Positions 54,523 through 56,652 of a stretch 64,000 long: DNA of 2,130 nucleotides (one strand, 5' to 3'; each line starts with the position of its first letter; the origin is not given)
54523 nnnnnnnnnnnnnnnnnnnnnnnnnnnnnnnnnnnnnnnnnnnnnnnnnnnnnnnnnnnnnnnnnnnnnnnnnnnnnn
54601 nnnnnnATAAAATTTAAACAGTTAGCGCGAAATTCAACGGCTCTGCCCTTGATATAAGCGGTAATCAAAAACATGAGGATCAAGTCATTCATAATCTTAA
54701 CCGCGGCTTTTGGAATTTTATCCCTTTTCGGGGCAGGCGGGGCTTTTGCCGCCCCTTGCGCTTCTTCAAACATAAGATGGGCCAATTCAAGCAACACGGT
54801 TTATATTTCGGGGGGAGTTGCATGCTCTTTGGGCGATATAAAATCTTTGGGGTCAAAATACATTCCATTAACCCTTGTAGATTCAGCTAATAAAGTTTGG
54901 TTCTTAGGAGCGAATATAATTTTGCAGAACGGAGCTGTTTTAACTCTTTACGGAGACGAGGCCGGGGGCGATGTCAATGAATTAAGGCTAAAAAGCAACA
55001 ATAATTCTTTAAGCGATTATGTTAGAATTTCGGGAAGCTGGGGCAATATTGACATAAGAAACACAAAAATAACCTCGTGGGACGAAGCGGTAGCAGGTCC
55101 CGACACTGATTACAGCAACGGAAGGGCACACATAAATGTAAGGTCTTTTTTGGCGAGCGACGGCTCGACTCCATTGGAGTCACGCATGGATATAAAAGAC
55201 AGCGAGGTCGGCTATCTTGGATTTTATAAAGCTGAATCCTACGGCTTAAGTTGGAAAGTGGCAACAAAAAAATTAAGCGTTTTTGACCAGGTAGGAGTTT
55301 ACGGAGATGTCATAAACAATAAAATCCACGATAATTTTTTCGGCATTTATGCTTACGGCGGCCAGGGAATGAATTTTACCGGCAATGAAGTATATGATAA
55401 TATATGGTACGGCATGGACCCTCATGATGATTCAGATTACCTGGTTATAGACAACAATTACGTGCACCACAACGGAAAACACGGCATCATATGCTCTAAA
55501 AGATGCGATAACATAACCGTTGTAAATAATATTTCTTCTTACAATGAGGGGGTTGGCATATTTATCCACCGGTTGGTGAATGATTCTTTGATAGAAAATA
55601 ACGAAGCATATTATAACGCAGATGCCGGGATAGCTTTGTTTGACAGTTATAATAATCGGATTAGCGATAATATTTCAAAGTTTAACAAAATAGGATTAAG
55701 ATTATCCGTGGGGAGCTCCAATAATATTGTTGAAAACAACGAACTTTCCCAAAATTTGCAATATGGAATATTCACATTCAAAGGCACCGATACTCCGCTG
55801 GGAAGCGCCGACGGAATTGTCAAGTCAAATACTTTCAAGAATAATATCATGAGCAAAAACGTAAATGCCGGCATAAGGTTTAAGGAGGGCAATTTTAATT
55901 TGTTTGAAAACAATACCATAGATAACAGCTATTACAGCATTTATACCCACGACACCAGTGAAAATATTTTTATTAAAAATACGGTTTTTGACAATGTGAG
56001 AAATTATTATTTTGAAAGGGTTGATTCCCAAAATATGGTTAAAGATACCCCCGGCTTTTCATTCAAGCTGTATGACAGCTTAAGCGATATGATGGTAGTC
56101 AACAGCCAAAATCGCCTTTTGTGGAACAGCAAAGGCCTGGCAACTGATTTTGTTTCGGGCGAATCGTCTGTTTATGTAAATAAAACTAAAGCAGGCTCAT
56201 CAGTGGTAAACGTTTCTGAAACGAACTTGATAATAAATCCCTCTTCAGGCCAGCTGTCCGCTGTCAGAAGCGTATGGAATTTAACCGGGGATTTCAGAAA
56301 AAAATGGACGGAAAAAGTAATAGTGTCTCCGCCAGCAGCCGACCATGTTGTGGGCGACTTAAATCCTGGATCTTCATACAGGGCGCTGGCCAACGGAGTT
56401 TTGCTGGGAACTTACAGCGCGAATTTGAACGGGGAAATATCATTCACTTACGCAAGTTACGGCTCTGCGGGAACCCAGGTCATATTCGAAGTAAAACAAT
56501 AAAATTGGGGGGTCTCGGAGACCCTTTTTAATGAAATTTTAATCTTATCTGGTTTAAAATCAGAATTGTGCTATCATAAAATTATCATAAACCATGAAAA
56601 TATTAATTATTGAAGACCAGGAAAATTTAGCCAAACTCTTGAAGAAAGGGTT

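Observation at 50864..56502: Alginate-like (uronan) exopolysaccharide module: sugar dehydrogenase + GT2 synthase-LysM-beta-helix fusion + DPHD-motif C5-epimerase-like protein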

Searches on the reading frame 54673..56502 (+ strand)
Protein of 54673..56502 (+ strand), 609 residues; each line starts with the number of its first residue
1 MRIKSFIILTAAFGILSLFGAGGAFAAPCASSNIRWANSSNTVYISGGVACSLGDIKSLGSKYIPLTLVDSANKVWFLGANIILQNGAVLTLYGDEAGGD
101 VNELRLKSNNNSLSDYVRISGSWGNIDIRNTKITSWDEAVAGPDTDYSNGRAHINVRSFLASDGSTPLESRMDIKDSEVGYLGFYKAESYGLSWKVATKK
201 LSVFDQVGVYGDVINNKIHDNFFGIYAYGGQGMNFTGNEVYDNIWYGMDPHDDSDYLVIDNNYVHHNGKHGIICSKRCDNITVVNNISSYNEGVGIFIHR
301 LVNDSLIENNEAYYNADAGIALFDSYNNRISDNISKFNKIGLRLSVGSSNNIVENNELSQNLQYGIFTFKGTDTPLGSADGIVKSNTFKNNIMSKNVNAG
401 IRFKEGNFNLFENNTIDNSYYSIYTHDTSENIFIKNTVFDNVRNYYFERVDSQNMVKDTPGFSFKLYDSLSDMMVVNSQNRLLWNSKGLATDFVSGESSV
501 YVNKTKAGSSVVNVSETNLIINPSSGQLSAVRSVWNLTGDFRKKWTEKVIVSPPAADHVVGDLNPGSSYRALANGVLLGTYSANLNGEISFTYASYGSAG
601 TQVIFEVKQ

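Call 3: search_protein_families(library=pfam, proteins=[window:54673-56502:+], max_evalue=0.01)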
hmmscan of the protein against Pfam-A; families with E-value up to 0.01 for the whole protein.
window:54673-56502:+ (609 aa): 2 families
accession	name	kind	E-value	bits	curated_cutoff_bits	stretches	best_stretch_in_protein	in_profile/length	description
PF13229.12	Beta_helix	-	5.6e-26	91.5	25.9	3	273-373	49-149/158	Right handed beta helix region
PF05048.19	NosD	-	7.7e-21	74.9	23.6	3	213-363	29-174/212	Periplasmic copper-binding protein (NosD)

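Call 4: search_protein_families(library=ncbifam, proteins=[window:54673-56502:+], max_evalue=0.01)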
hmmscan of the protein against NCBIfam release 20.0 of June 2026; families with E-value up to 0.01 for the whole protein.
window:54673-56502:+ (609 aa): 3 families
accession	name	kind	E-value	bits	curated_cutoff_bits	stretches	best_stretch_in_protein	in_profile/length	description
NF038177.1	epimerase_AlgG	equivalog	2.8e-31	108.7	700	1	66-333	135-385/519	mannuronan 5-epimerase AlgG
TIGR03804.1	para_beta_helix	repeat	1.1e-18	66.6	19.45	4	400-442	1-43/44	parallel beta-helix repeat protein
TIGR04247.1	NosD_copper_fam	subfamily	1.8e-09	36.7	300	1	213-362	140-286/377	nitrous oxide reductase family maturation protein NosD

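Call 5: search_solved_structures(query=window:54673-56502:+, max_evalue=0.01, show_alignments=3)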
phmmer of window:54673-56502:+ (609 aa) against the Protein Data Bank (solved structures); distinct sequences matched with E-value up to 0.01: 8.
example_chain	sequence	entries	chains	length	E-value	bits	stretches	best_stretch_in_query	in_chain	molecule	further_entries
4nk6_A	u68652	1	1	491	9.1e-20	74.2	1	122-363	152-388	Poly(beta-D-mannuronate) C5 epimerase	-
4ozz_A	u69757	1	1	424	2e-19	73.1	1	122-363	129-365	Poly(beta-D-mannuronate) C5 epimerase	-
4ozy_A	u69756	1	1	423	2.9e-19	72.5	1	122-363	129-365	Poly(beta-D-mannuronate) C5 epimerase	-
4nk8_A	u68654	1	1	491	9.1e-19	70.9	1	122-363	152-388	Poly(beta-D-mannuronate) C5 epimerase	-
5lw3_A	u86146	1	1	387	5.8e-08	35.2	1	220-323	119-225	Poly(beta-D-mannuronate) C5 epimerase 6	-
2pyg_A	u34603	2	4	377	9.5e-05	24.6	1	218-322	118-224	Poly(beta-D-mannuronate) C5 epimerase 4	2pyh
8ja4_A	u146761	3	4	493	0.00035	22.7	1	231-321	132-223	mannuronan 5-epimerase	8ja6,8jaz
8xfq_A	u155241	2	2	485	0.00035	22.7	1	232-321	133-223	mannuronan 5-epimerase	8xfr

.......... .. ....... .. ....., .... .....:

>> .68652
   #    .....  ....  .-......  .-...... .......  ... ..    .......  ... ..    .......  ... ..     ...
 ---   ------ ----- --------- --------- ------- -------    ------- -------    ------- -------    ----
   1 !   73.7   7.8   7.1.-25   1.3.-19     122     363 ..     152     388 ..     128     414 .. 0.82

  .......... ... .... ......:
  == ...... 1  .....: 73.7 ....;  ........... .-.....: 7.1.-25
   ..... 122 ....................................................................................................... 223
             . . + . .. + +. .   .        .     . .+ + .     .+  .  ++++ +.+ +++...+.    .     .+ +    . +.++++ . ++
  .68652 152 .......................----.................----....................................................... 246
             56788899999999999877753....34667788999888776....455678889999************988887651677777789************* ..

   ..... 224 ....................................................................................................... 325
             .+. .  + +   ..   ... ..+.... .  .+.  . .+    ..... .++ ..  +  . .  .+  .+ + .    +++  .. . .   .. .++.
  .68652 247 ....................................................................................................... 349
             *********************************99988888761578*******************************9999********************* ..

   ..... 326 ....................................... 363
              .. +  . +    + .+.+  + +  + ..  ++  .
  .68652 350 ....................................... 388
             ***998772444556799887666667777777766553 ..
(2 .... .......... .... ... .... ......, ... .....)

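Call 52: find_homologous_proteins(query=window:54673-56502:+, max_evalue=1e-10)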
Query window:54673-56502:+ (609 aa): 477 proteins with E <= 1e-10 among 8000 candidates; the best 120 are listed.
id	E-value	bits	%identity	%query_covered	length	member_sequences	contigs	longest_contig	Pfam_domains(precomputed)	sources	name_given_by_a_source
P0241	0.0e+0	1239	100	91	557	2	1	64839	PF13229.13,PF05048.20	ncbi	-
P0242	6.7e-210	717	56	100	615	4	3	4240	PF13229.13,PF05048.20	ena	-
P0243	6.2e-196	671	54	98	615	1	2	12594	PF13229.13,PF05048.20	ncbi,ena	-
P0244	1.0e-194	667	52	100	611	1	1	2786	PF13229.13,PF05048.20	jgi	-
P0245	5.0e-194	665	51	100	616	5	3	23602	PF13229.13,PF05048.20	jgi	-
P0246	3.5e-193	662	52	100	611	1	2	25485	PF13229.13,PF05048.20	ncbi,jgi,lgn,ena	-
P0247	4.5e-193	661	53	98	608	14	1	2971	PF13229.13,PF05048.20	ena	-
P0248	2.7e-191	656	51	100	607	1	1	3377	PF13229.13,PF05048.20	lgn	-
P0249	3.9e-189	648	51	100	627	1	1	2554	PF13229.13,PF05048.20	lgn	-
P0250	2.3e-188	646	52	99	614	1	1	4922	PF13229.13,PF05048.20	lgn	-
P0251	4.1e-188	645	51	97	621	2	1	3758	PF13229.13,PF05048.20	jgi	-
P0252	1.3e-187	643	52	99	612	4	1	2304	PF13229.13,PF05048.20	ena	-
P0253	5.7e-187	641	52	97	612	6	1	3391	PF13229.13,PF05048.20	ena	-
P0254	2.3e-184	633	50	100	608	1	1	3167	PF13229.13,PF05048.20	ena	-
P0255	9.3e-184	631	54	72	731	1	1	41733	PF13229.13,PF05048.20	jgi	jgi:parallel beta-helix repeat protein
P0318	1.5e-144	501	45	99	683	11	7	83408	PF13229.13,PF05048.20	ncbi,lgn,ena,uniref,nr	ncbi:hypothetical protein A3E45_00450 [Candidatus Daviesbacteria bacterium RIFCSPHIGHO2_12_FULL_43_1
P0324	5.8e-139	483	43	93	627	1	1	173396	PF13229.13,PF05048.20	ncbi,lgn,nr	ncbi:MAG: right-handed parallel beta-helix repeat-containing protein [Pseudomonadota bacterium]|nr:r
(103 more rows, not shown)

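Call 53: find_encoding_contigs(protein=P0318, flank=9000, max_places=1)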
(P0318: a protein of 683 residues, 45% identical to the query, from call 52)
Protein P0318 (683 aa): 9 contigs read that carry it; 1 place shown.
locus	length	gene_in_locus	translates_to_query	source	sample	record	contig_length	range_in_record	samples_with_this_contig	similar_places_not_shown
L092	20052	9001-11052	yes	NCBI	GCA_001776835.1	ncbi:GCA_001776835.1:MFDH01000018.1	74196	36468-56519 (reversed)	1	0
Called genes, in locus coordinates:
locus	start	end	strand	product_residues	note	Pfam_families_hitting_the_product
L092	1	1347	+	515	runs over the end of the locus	-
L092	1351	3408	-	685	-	-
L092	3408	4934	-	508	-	-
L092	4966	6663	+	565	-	PF13231:PMT_2 (weak), PF13181:TPR_8 (faint), PF00515:TPR_1 (faint), PF07719:TPR_2 (faint), PF13374:TPR_10 (faint), PF13424:TPR_12 (weak), PF13428:TPR_14 (faint), PF13432:TPR_16 (weak)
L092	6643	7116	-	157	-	PF00293:NUDIX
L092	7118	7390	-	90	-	-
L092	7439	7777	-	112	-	PF18924:DUF5674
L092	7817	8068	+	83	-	-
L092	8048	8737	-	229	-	PF00027:cNMP_binding, PF13545:HTH_Crp_2, PF00325:Crp (weak)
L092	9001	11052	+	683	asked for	PF13229:Beta_helix, PF05048:NosD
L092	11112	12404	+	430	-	PF07602:DUF1565 (faint), PF22842:Pel9A-like_beta_helix, PF05048:NosD (weak), PF13229:Beta_helix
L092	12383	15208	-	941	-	PF00535:Glycos_transf_2, PF13641:Glyco_tranf_2_3, PF13632:Glyco_trans_2_3, PF01476:LysM, PF13229:Beta_helix, PF05048:NosD, PF13229:Beta_helix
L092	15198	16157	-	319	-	PF02558:ApbA (weak), PF03721:UDPG_MGDP_dh_N, PF00984:UDPG_MGDP_dh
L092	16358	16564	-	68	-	-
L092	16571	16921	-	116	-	-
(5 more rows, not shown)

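Call 54: find_encoding_contigs(protein=P0324, flank=9000, max_places=1)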
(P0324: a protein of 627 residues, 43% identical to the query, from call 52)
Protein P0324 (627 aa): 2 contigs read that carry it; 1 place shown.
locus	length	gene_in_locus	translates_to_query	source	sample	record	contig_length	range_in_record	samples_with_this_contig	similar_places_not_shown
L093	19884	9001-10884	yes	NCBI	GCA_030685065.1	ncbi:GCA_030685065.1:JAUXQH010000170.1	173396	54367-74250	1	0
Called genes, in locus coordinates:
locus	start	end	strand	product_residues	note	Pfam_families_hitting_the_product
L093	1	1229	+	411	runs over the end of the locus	PF07221:GlcNAc_2-epim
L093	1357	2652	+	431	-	PF03721:UDPG_MGDP_dh_N, PF00984:UDPG_MGDP_dh, PF03720:UDPG_MGDP_dh_C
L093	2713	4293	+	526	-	-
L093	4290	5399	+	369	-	PF05426:Alginate_lyase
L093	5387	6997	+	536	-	PF13641:Glyco_tranf_2_3, PF13632:Glyco_trans_2_3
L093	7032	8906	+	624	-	PF05048:NosD, PF13229:Beta_helix, PF05048:NosD, PF13229:Beta_helix (weak)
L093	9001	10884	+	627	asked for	PF05048:NosD, PF13229:Beta_helix, PF05048:NosD, PF13229:Beta_helix, PF05048:NosD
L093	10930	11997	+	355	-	PF00483:NTP_transferase, PF12804:NTP_transf_3, PF22640:ManC_GMP_beta-helix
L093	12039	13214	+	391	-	PF08757:CotH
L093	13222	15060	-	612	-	PF07973:tRNA_SAD (weak), PF00587:tRNA-synt_2b, PF03129:HGTP_anticodon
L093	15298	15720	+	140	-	PF07811:TadE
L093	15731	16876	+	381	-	PF13400:Tad, PF09977:Tad_C (weak), PF13519:VWA_2 (faint)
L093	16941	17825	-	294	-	PF06977:SdiA-regulated (weak), PF13449:Phytase-like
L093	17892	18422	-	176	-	-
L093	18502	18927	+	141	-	PF08818:DUF1801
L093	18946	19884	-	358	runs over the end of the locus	PF04055:Radical_SAM (weak)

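Call 58: search_protein_families(library=ncbifam, proteins=[L093:1357-2652:+, L093:2713-4293:+, L093:4290-5399:+, L093:5387-6997:+, L093:7032-8906:+, L093:9001-10884:+, L093:10930-11997:+], max_evalue=0.00001)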
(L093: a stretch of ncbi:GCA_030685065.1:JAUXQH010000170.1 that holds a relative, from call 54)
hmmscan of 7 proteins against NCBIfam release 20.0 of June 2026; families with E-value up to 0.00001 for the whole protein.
L093:1357-2652:+ (431 aa): 7 families
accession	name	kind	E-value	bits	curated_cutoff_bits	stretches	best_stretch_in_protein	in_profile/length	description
TIGR03026.1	NDP-sugDHase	subfamily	5.1e-103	345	189.8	1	1-392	1-385/413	nucleotide sugar dehydrogenase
NF041297.1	UDPGDh_AglM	equivalog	3e-83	280.1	670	1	1-392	1-390/429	UDP-glucose 6-dehydrogenase AglM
NF047673.2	TeichurnBiosyTuaD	equivalog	1.3e-66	225.6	700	1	2-360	3-357/439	UDP-glucose 6-dehydrogenase TuaD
NF040825.1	UDPMaNacDH_Arch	equivalog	7.3e-39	133.8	750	1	1-357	1-352/418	UDP-N-acetyl-D-mannosamine dehydrogenase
NF008286.0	PRK11064.1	equivalog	1.7e-30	106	459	1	2-358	5-366/420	UDP-N-acetyl-D-mannosamine dehydrogenase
NF011631.0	PRK15057.1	equivalog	4.1e-30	105.2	757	1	1-358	1-341/388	UDP-glucose 6-dehydrogenase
NF011729.0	PRK15182.1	equivalog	6.2e-18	64.8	592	1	2-357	8-358/425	Vi polysaccharide biosynthesis UDP-N-acetylglucosamine C-6 dehydrogenase TviB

L093:2713-4293:+ (526 aa): 7 families
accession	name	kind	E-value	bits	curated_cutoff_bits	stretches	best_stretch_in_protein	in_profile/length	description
TIGR01730.1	RND_mfp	subfamily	6.2e-13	48.4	94.9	1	198-301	27-129/322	efflux RND transporter periplasmic adaptor subunit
TIGR00999.1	8a0102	subfamily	2.2e-11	43.4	319.3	1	361-473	62-175/271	CzcB/NccB family metal efflux transporter periplasmic adaptor subunit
TIGR00998.1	8a0101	subfamily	5.4e-10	38.7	390.8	1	187-472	32-288/334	EmrA/EmrK family multidrug efflux transporter periplasmic adaptor subunit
NF007785.0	PRK10476.1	equivalog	2.5e-09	36.5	376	1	174-465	24-284/347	multidrug transporter subunit MdtN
TIGR01843.1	type_I_hlyD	subfamily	5.2e-08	32.3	208.65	0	200-301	46-149/422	HlyD family type I secretion periplasmic adaptor subunit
NF007850.1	PRK10559.1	equivalog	4.9e-06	25.9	400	0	190-296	33-137/303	p-hydroxybenzoic acid efflux pump subunit AaeA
TIGR03794.1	NHLM_micro_HlyD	equivalog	5.7e-06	25.5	156.2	0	196-433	57-295/421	NHLP bacteriocin system secretion protein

L093:4290-5399:+ (369 aa): 0 families

L093:5387-6997:+ (536 aa): 0 families

L093:7032-8906:+ (624 aa): 3 families
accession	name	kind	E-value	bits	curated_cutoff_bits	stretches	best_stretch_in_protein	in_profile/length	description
NF038177.1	epimerase_AlgG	equivalog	5e-26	91.4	700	1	100-369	163-420/519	mannuronan 5-epimerase AlgG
TIGR03804.1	para_beta_helix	repeat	3.8e-15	55.3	19.45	0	304-341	9-44/44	parallel beta-helix repeat protein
TIGR04247.1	NosD_copper_fam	subfamily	4.3e-12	45.3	300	1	225-364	151-287/377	nitrous oxide reductase family maturation protein NosD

L093:9001-10884:+ (627 aa): 3 families
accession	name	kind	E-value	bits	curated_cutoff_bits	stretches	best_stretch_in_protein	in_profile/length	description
NF038177.1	epimerase_AlgG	equivalog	1.7e-28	99.5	700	1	95-386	150-421/519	mannuronan 5-epimerase AlgG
TIGR03804.1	para_beta_helix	repeat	1e-16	60.3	19.45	1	319-357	8-44/44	parallel beta-helix repeat protein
TIGR04247.1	NosD_copper_fam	subfamily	4.2e-09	35.5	300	1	240-380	150-287/377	nitrous oxide reductase family maturation protein NosD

L093:10930-11997:+ (355 aa): 4 families
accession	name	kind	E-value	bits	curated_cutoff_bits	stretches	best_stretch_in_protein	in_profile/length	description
TIGR01479.1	GMP_PMI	equivalog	2.7e-78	263.9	372.95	1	21-349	3-348/467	mannose-1-phosphate guanylyltransferase/mannose-6-phosphate isomerase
NF012004.0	PRK15460.1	equivalog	1.9e-63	214.8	859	1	19-347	6-356/478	mannose-1-phosphate guanyltransferase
TIGR03992.1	Arch_glmU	subfamily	3e-07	29.7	292.1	1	21-208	3-169/393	bifunctional sugar-1-phosphate nucleotidylyltransferase/acetyltransferase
NF010933.0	PRK14353.1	equivalog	3.1e-07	29.4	505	1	18-193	5-169/453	bifunctional UDP-N-acetylglucosamine diphosphorylase/glucosamine-1-phosphate N-acetyltransferase GlmU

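Call 60: search_protein_families(library=pfam, proteins=[L093:5387-6997:+, L093:4290-5399:+, L093:2713-4293:+], max_evalue=0.01)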
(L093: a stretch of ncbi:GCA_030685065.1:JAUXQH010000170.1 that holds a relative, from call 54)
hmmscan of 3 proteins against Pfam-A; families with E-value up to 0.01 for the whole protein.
L093:5387-6997:+ (536 aa): 2 families
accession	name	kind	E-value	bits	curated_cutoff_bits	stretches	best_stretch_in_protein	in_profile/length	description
PF13641.12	Glyco_tranf_2_3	-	7.1e-32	111.7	27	1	111-366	1-230/230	Glycosyltransferase like family 2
PF13632.12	Glyco_trans_2_3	-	3.2e-11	43.8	27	1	208-425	2-195/198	Glycosyl transferase family group 2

L093:4290-5399:+ (369 aa): 1 family
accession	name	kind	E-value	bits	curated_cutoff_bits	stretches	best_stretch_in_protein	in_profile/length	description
PF05426.18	Alginate_lyase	-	2.5e-15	57.1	22.2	1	100-266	53-240/275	Alginate lyase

L093:2713-4293:+ (526 aa): 5 families
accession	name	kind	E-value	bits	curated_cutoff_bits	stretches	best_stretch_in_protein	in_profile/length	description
PF13437.12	HlyD_3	-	1.4e-13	51.9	22.2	1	394-476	3-87/106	HlyD family secretion protein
PF16576.10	HlyD_D23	-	2.8e-06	27.2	30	1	197-268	19-89/214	Barrel-sandwich domain of CusB or HlyD membrane-fusion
PF00364.28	Biotin_lipoyl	-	0.0001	22.5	22.1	0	395-421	47-73/73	Biotin-requiring enzyme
PF13533.13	Biotin_lipoyl_2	-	0.00078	19.7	29.8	0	395-417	5-27/32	Biotin-lipoyl like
PF07238.19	PilZ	-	0.0032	18.2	22.5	1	11-95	2-90/102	PilZ domain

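Call 89: search_solved_structures(query=L093:5387-6997:+, max_evalue=0.01)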
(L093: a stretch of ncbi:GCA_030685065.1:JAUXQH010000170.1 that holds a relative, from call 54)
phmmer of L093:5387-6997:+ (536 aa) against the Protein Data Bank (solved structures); distinct sequences matched with E-value up to 0.01: 0.
